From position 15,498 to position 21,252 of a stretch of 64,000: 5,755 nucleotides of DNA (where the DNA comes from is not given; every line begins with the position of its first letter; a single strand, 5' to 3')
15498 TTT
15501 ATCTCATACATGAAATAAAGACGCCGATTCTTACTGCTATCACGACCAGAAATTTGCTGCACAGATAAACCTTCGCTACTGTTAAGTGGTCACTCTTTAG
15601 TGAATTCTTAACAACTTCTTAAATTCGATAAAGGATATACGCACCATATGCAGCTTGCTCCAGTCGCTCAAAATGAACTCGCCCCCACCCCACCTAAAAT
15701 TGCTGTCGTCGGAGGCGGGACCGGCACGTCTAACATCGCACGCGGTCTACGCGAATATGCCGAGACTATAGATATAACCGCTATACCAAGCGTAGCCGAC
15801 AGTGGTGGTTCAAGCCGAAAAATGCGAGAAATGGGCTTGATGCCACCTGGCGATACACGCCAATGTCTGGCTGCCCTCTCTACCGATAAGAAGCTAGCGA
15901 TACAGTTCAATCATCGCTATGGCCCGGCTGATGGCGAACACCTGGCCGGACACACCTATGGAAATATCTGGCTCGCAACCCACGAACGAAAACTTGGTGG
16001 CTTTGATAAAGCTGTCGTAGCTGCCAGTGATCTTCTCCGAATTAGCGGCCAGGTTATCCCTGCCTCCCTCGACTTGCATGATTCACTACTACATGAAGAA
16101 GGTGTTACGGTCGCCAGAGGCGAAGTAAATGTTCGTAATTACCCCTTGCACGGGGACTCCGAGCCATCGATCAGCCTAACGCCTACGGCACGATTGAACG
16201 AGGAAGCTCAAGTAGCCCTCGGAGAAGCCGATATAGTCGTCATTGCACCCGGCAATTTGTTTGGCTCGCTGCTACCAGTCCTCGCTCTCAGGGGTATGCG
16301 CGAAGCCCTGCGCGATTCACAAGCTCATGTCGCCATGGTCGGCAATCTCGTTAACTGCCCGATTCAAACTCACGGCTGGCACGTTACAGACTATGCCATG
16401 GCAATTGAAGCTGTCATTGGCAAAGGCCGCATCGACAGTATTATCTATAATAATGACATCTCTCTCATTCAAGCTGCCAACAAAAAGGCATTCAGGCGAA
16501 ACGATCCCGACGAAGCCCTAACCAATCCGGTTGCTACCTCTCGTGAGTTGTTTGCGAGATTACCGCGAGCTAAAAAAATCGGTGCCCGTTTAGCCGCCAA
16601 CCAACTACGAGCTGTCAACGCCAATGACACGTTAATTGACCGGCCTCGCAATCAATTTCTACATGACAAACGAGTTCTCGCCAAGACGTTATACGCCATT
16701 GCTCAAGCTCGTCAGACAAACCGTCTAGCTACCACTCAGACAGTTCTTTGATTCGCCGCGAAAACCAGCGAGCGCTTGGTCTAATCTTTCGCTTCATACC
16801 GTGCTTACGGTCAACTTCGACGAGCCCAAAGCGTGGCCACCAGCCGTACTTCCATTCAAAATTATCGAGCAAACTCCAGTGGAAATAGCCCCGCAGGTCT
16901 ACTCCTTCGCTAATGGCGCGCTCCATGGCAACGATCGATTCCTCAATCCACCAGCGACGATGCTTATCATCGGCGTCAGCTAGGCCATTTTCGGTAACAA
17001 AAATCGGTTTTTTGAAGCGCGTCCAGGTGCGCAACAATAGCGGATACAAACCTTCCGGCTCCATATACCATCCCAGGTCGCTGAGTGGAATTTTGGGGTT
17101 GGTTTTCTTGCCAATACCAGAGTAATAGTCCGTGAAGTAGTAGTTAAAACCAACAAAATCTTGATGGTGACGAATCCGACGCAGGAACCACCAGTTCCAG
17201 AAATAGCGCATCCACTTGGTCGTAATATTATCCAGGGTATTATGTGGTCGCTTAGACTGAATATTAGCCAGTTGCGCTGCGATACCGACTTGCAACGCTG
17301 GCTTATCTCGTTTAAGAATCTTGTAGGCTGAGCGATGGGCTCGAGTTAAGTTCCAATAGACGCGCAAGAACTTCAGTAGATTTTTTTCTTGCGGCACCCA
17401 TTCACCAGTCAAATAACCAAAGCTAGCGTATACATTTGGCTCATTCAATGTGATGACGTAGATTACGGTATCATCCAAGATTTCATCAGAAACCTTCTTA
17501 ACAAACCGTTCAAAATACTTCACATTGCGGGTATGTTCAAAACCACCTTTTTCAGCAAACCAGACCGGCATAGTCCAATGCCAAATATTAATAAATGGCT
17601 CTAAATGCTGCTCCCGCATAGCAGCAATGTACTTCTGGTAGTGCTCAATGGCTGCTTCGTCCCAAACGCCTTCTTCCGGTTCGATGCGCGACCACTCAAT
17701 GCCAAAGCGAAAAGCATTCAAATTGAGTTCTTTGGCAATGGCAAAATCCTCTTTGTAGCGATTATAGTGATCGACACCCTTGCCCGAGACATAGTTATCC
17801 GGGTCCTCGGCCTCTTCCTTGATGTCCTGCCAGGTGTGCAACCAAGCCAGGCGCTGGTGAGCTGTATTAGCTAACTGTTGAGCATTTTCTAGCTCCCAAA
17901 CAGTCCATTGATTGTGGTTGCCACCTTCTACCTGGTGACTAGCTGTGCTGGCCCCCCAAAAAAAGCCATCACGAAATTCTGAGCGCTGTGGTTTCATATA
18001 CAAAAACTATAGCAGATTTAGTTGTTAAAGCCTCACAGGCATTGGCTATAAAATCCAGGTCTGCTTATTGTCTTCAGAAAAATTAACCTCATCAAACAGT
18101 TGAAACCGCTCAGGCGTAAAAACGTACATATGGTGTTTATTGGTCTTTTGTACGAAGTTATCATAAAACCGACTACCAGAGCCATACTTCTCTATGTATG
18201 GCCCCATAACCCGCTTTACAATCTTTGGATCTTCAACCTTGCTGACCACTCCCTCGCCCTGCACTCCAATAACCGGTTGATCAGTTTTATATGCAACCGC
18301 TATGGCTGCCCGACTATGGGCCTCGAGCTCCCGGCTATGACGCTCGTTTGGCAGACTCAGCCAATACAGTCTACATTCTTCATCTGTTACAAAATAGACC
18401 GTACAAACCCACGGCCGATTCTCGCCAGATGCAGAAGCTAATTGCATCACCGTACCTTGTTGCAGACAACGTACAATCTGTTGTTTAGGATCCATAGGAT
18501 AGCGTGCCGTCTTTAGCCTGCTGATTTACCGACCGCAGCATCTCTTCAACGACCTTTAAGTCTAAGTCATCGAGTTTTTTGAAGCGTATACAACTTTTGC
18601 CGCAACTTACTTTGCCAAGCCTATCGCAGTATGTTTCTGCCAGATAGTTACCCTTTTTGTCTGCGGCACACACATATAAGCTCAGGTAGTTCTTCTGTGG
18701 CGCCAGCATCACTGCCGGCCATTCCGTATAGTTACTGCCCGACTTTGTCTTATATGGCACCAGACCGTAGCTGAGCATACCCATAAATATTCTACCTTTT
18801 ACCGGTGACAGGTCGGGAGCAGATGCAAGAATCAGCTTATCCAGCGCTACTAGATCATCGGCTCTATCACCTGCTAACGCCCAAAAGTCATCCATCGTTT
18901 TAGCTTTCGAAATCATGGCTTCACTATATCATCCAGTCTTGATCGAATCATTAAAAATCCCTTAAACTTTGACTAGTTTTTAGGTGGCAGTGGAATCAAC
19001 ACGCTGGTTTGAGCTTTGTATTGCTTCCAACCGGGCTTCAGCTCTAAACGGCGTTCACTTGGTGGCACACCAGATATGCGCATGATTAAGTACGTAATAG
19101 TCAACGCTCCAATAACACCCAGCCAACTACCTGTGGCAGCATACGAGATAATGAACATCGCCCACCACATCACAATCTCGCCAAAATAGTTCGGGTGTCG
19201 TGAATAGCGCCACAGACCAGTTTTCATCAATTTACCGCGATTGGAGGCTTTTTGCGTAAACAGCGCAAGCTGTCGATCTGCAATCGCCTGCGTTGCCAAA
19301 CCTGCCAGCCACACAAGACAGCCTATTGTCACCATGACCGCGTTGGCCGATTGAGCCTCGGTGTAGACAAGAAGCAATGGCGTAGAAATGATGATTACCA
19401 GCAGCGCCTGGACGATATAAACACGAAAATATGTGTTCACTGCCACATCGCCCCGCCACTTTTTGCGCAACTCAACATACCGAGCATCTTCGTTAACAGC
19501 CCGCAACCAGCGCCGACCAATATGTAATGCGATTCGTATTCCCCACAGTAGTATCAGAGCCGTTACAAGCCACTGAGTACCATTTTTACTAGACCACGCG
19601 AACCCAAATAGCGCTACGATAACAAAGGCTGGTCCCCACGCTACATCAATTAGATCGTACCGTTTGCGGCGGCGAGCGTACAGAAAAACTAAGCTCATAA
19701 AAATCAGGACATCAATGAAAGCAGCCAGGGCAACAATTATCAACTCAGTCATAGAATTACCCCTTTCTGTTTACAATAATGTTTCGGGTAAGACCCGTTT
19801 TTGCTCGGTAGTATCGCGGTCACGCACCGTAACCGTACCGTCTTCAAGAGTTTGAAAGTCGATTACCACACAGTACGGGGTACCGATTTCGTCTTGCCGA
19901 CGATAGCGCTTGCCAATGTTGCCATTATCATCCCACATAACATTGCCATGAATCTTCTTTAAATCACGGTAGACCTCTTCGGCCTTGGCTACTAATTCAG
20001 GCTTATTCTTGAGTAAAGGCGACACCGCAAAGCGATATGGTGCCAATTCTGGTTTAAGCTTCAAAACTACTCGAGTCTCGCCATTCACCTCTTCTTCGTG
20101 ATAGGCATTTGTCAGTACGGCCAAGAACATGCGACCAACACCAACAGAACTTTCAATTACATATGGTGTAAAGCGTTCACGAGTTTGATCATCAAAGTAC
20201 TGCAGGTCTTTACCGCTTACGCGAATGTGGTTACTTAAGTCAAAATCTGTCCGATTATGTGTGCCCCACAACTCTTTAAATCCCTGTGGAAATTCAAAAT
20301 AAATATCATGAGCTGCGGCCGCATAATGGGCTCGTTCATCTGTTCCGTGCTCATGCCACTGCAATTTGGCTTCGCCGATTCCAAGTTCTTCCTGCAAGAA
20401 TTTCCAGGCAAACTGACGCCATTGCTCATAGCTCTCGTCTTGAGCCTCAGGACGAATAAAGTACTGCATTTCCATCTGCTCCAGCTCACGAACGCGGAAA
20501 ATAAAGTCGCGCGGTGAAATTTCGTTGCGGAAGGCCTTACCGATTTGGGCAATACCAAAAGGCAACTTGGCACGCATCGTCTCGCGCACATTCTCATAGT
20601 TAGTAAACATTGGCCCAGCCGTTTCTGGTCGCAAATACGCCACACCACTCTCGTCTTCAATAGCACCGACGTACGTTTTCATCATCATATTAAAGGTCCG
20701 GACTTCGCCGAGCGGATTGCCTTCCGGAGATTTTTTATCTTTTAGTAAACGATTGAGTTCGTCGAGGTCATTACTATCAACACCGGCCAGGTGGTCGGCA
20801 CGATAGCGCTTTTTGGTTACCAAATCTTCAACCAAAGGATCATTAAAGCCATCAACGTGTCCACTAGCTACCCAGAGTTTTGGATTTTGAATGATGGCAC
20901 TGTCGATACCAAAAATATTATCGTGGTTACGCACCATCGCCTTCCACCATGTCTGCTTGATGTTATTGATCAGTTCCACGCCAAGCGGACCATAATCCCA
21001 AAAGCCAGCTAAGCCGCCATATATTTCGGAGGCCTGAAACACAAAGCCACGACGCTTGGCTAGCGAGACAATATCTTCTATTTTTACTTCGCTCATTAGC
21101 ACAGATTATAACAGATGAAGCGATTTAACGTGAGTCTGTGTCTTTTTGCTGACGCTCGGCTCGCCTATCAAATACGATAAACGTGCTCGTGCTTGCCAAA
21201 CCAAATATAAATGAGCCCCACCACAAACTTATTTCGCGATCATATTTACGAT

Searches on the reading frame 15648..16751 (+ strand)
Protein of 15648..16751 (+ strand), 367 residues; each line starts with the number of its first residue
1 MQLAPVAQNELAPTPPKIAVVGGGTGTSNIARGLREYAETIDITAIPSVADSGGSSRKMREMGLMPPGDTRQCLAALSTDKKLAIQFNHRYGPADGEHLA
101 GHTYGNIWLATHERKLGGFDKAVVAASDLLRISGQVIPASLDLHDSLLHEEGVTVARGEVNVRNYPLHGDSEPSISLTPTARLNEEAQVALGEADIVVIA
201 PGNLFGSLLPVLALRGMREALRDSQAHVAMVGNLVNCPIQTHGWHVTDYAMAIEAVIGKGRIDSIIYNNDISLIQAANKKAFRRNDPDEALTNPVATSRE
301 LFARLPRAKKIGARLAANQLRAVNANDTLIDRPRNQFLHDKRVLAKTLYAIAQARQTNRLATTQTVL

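Call 27: search_protein_families(library=pfam, proteins=[window:15648-16751:+], max_evalue=0.0001)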
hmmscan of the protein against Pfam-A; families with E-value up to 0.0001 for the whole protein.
window:15648-16751:+ (367 aa): 1 family
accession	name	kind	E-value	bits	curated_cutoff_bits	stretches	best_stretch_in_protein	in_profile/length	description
PF01933.23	CofD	-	2.7e-55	188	30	1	18-277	1-259/290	2-phospho-L-lactate transferase CofD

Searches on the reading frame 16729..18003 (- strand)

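Call 27: search_protein_families(library=pfam, proteins=[window:16729-18003:-], max_evalue=0.0001)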
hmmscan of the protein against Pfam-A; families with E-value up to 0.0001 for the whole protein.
window:16729-18003:- (424 aa): 1 family
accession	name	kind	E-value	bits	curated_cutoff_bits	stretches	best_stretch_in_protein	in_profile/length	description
PF00232.24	Glyco_hydro_1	-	3.8e-75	253.5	22.6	2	8-275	3-251/453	Glycosyl hydrolase family 1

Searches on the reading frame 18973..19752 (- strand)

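Call 27: search_protein_families(library=pfam, proteins=[window:18973-19752:-], max_evalue=0.0001)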
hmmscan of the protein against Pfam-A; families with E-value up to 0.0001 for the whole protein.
window:18973-19752:- (259 aa): 4 families
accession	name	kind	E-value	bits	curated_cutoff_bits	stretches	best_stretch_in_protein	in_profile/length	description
PF06966.17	DUF1295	-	2.3e-63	214.2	20.4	1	23-249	2-235/235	Protein of unknown function (DUF1295)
PF02544.21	Steroid_dh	-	2.1e-07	31.5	22.6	1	132-206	33-109/150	3-oxo-5-alpha-steroid 4-dehydrogenase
PF04191.18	PEMT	-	4.7e-06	27.4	25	1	145-221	12-88/105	Phospholipid methyltransferase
PF04140.19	ICMT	-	5.1e-05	24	24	1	170-207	30-67/95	Isoprenylcysteine carboxyl methyltransferase (ICMT) family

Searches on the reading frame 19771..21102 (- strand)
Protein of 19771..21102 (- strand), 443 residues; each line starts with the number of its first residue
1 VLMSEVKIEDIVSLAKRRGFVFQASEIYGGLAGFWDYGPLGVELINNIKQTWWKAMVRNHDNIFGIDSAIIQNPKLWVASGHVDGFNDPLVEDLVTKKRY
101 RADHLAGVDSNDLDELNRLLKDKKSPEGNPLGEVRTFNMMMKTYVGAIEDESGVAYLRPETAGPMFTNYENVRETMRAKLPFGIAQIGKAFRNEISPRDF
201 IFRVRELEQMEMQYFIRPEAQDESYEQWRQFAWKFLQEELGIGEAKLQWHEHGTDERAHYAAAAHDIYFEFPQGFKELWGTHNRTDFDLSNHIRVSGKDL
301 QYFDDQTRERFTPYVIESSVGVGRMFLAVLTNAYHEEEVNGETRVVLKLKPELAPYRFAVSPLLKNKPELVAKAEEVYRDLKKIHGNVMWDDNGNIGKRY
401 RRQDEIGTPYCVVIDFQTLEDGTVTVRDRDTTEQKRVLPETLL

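Call 27: search_protein_families(library=pfam, proteins=[window:19771-21102:-], max_evalue=0.0001)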
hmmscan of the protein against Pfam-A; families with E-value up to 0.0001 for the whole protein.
window:19771-21102:- (443 aa): 2 families
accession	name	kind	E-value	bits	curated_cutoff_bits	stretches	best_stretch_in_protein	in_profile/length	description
PF03129.25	HGTP_anticodon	-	4.4e-20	72.1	21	1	359-438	3-83/94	Anticodon binding domain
PF00587.30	tRNA-synt_2b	-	1.1e-11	45.5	29.3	1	155-332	11-178/179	tRNA synthetase class II core domain (G, H, P, S and T)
